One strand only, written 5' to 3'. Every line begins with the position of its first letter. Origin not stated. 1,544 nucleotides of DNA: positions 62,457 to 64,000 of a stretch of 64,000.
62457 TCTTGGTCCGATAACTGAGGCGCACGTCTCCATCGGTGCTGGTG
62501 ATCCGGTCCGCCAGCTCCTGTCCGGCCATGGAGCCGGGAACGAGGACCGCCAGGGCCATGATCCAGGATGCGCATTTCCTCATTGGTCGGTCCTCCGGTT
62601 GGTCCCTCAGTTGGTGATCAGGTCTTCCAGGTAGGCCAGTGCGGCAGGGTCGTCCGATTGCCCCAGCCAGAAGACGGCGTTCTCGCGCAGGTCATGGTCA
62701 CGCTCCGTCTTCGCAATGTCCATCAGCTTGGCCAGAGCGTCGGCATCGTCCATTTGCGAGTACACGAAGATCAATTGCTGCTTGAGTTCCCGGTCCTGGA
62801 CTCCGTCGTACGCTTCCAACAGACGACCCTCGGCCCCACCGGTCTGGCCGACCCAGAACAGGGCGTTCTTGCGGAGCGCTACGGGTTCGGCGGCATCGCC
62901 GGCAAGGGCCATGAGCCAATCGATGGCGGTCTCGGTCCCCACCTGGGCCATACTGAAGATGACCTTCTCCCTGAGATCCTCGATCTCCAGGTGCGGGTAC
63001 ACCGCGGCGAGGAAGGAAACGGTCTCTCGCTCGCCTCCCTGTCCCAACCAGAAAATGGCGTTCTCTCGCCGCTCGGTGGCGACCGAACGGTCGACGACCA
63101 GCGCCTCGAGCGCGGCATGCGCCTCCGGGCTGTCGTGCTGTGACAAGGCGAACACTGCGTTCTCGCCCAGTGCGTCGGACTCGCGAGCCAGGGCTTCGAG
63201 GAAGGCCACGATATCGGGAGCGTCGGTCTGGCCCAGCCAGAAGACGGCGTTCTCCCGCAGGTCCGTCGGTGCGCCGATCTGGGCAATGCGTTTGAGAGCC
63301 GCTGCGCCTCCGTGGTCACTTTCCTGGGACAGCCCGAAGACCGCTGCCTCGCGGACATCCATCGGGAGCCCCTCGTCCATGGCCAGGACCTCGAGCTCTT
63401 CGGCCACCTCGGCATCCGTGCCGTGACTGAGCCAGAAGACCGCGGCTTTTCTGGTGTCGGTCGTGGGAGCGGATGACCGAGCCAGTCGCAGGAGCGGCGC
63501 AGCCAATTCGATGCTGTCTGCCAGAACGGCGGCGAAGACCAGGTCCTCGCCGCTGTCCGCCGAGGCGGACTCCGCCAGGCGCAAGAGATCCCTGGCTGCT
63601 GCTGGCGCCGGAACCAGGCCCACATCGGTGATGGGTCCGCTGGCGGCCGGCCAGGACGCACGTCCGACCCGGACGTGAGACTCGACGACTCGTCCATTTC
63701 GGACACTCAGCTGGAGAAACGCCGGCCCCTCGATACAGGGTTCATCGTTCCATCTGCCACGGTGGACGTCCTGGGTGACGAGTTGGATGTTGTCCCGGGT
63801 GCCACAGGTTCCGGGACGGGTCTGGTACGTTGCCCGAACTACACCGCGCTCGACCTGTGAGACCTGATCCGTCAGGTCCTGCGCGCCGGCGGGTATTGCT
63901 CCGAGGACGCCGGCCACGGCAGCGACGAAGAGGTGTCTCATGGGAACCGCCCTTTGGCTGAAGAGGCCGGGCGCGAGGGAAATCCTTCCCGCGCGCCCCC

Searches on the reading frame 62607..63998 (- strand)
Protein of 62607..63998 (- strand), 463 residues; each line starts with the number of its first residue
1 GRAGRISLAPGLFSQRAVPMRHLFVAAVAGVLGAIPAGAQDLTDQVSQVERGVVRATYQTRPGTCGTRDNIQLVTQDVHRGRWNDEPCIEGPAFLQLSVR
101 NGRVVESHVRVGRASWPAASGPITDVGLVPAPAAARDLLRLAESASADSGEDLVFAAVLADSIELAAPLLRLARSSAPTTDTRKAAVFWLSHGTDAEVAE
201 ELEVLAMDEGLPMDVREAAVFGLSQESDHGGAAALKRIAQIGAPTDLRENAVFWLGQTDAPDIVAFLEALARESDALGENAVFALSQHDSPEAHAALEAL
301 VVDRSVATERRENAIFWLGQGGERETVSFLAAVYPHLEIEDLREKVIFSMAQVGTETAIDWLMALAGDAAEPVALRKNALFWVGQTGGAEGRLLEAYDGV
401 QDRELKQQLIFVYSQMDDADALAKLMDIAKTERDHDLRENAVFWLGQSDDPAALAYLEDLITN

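Call 29: search_protein_families(library=pfam, proteins=[window:62607-63998:-], max_evalue=0.001)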
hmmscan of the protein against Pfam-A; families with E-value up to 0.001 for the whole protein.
window:62607-63998:- (463 aa): 2 families
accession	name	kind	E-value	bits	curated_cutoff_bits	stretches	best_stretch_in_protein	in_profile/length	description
PF13646.12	HEAT_2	-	1.5e-21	76.9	27.7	3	393-462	4-72/88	HEAT repeats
PF03130.22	HEAT_PBS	-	6.6e-06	26.6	20.9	0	437-460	1-24/27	PBS lyase HEAT-like repeat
